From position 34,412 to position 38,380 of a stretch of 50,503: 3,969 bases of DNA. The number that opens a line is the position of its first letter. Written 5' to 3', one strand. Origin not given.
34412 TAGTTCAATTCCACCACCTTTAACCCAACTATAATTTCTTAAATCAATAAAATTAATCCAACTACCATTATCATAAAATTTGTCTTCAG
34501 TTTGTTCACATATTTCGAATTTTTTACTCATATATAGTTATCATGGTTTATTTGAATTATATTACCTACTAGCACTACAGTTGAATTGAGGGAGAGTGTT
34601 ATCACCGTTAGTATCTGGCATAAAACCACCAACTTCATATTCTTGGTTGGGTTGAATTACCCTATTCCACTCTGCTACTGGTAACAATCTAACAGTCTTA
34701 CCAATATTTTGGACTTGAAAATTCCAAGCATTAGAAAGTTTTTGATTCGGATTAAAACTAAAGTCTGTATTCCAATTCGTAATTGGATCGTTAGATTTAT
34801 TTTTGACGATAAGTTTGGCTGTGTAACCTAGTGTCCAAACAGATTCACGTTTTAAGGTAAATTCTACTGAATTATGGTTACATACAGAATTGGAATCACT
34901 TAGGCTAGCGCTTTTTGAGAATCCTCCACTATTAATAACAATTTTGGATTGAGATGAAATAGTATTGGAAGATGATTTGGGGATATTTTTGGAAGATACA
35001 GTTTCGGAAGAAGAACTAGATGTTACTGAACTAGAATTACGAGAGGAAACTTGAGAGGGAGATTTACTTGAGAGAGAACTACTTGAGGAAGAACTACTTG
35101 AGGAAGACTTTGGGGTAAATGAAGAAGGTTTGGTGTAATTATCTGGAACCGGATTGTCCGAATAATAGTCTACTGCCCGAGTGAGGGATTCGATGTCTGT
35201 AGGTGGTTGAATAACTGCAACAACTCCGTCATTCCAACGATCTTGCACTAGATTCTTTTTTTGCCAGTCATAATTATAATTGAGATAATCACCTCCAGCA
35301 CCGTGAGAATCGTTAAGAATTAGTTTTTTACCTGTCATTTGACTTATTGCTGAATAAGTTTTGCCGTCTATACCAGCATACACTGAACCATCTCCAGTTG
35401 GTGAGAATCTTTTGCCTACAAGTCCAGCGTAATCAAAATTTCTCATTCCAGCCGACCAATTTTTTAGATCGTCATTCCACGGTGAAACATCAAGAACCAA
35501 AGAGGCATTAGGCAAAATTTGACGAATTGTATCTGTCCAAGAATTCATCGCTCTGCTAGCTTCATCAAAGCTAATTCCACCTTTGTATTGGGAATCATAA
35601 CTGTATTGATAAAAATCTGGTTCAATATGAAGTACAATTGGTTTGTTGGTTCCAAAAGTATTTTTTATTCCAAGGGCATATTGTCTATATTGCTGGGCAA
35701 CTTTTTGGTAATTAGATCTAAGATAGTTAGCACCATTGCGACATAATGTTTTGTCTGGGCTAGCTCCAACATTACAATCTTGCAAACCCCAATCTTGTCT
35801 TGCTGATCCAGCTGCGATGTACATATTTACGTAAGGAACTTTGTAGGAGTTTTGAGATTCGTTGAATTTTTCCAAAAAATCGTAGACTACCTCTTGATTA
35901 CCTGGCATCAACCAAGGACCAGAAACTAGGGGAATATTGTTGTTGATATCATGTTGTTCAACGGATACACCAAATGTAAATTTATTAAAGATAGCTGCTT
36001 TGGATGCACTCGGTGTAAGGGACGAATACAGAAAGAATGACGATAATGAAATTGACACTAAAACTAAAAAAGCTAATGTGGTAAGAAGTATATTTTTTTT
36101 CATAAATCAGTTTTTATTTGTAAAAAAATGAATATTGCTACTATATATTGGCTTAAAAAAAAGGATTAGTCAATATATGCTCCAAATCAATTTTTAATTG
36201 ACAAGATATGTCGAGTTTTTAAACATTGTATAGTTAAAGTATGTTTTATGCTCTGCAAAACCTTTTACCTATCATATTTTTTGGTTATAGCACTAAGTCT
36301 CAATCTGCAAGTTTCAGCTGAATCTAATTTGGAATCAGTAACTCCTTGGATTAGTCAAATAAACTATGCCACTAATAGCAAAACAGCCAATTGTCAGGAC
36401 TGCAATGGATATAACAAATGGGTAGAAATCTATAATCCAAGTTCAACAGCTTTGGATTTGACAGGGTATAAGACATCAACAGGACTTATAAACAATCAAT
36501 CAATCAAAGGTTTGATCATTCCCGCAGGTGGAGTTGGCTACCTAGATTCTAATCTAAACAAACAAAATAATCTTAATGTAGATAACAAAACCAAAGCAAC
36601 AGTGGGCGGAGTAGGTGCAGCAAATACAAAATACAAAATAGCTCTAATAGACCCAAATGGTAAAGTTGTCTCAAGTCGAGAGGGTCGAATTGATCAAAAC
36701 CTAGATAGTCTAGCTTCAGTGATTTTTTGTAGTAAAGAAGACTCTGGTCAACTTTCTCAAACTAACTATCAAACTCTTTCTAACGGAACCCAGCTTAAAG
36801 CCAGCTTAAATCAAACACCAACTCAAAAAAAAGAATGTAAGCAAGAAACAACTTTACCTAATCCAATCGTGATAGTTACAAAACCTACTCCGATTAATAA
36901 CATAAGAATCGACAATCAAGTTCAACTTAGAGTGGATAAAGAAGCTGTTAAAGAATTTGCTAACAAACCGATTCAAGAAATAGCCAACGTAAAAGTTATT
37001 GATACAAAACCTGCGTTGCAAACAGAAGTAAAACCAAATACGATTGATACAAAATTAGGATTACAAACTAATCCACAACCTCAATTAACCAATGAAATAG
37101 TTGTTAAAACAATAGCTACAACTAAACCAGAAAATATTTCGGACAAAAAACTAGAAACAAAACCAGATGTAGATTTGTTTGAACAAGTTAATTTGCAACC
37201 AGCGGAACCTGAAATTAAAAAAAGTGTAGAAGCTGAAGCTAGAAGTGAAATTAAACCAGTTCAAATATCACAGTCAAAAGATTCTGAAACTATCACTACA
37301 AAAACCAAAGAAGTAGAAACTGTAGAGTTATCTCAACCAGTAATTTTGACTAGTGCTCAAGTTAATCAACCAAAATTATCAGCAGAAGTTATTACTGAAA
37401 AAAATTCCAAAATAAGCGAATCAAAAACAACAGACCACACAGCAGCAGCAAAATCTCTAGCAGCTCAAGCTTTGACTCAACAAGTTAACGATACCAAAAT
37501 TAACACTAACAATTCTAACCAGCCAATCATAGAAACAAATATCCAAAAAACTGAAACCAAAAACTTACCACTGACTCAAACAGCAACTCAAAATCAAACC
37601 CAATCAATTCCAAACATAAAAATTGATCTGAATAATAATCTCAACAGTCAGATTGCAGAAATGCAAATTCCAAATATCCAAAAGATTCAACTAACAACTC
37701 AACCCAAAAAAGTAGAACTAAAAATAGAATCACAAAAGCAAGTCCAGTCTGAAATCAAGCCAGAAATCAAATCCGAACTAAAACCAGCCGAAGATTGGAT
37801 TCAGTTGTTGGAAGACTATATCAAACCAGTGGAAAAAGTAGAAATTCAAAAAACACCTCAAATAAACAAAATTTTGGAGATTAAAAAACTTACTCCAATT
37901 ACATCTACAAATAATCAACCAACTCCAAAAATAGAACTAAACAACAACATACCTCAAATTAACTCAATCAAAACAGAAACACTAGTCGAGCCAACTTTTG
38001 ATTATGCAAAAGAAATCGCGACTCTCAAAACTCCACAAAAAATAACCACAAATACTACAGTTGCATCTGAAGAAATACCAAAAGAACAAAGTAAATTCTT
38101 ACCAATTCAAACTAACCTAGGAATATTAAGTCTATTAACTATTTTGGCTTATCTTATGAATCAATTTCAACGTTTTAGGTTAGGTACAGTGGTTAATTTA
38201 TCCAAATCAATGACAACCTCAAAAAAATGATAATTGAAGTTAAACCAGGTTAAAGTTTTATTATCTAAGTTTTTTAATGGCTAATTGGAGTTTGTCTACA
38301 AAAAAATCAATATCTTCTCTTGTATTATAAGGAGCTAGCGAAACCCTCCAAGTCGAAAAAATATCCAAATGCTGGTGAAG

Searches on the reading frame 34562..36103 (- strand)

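Call 55: search_protein_families(library=pfam, proteins=[window:34562-36103:-], max_evalue=0.00001)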
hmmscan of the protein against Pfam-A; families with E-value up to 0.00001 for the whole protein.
window:34562-36103:- (513 aa): 1 family
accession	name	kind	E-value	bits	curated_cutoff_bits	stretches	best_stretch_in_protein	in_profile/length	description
PF00553.25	CBM_2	-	5.6e-14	52.7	24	1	416-506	4-92/101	Cellulose binding domain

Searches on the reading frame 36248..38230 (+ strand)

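Call 55: search_protein_families(library=pfam, proteins=[window:36248-38230:+], max_evalue=0.00001)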
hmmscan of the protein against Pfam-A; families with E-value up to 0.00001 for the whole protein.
window:36248-38230:+ (660 aa): 1 family
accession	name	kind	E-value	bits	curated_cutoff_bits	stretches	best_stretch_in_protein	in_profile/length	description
PF00932.25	LTD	-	2.4e-08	34.8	34.3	1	35-144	10-105/109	Lamin Tail Domain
